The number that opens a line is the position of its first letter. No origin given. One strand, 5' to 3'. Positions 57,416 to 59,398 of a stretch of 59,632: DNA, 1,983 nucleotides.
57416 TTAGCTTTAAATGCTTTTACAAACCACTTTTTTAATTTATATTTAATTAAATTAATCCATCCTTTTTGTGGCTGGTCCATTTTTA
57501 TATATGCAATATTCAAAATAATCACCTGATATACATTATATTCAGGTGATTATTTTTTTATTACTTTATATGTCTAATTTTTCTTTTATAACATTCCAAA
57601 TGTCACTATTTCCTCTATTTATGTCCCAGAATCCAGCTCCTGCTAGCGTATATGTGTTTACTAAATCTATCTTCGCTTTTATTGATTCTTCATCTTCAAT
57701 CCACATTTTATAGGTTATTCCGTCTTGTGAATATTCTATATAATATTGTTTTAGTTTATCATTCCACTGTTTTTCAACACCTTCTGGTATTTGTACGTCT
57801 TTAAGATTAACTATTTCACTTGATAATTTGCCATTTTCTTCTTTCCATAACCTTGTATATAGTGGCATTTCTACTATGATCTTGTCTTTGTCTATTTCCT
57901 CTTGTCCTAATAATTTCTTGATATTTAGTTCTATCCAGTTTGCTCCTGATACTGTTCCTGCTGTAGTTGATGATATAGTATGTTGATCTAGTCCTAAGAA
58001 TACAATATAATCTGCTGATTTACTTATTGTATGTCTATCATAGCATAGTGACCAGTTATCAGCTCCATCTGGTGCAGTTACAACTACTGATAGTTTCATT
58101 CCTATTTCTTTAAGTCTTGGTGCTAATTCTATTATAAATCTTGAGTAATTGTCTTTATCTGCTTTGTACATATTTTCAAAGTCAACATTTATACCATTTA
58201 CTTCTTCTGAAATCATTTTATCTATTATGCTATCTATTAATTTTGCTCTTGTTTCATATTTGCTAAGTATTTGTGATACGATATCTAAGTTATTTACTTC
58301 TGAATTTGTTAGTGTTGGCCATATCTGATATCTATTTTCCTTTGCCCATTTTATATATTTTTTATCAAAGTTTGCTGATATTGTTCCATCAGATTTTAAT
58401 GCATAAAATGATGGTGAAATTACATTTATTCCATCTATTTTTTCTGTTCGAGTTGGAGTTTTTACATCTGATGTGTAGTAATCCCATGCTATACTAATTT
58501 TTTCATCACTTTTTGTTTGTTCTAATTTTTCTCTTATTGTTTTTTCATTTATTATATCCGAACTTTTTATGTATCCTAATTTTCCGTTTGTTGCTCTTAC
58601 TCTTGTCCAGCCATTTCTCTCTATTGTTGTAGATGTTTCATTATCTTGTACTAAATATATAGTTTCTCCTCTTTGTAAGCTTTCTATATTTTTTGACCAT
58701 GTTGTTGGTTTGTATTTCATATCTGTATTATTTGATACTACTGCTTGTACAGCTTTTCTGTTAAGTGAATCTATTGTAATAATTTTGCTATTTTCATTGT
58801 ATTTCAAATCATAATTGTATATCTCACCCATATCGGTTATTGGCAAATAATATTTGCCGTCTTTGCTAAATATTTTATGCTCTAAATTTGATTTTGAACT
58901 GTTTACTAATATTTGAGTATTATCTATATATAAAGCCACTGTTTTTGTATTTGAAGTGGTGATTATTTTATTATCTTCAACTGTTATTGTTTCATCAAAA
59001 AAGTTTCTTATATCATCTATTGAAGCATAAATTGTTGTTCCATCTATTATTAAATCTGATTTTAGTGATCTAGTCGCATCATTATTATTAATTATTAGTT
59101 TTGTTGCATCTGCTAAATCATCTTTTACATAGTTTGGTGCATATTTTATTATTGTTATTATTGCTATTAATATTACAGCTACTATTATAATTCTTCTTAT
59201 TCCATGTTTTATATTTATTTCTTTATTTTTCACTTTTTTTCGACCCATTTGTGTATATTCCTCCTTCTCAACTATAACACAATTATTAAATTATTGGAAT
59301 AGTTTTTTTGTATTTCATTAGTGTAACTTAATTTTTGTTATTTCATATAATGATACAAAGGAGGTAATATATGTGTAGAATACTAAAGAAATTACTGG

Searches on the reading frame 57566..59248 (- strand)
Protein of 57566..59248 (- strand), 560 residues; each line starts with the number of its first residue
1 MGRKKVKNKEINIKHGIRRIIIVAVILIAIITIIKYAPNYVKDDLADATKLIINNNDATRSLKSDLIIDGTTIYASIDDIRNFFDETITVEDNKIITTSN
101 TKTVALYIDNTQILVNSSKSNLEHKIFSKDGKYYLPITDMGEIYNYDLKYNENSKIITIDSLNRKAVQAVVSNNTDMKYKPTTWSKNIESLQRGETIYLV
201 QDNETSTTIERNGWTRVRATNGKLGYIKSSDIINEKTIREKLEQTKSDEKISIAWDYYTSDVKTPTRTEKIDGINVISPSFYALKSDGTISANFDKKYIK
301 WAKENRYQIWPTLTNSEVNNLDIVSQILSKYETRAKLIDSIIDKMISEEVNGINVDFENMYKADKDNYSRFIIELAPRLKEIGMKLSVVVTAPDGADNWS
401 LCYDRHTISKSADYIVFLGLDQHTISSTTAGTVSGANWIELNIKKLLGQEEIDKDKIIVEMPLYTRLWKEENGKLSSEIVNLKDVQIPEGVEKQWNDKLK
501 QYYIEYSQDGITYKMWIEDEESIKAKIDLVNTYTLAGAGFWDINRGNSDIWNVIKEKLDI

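Call 31: search_protein_families(library=ncbifam, proteins=[window:57566-59248:-], max_evalue=0.00001)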
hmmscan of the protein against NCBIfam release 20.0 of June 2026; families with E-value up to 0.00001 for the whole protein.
window:57566-59248:- (560 aa): 0 families

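Call 39: find_encoding_contigs(protein=window:57566-59248:-, flank=10000, max_places=1)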
Protein window:57566-59248:- (560 aa): 23 contigs read that carry it; 1 place shown.
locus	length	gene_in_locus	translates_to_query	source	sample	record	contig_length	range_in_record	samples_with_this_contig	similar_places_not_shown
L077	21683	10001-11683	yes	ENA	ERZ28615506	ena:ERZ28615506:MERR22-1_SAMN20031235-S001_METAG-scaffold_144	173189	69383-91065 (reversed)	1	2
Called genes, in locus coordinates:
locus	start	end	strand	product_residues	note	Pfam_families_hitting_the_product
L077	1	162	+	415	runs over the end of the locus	PF01076:Mob_Pre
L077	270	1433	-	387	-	-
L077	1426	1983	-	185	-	PF04542:Sigma70_r2 (faint)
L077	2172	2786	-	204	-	-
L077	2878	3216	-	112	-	-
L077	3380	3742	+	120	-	-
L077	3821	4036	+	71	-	-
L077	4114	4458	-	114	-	PF12651:RHH_3 (weak)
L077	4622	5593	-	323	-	-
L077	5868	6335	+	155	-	-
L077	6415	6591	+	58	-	-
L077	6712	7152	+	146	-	PF01850:PIN (faint)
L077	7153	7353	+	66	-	-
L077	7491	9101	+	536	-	PF00239:Resolvase, PF07508:Recombinase, PF13408:Zn_ribbon_recom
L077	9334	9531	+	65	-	PF00830:Ribosomal_L28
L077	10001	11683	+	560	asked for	PF07833:Cu_amine_oxidN1, PF00704:Glyco_hydro_18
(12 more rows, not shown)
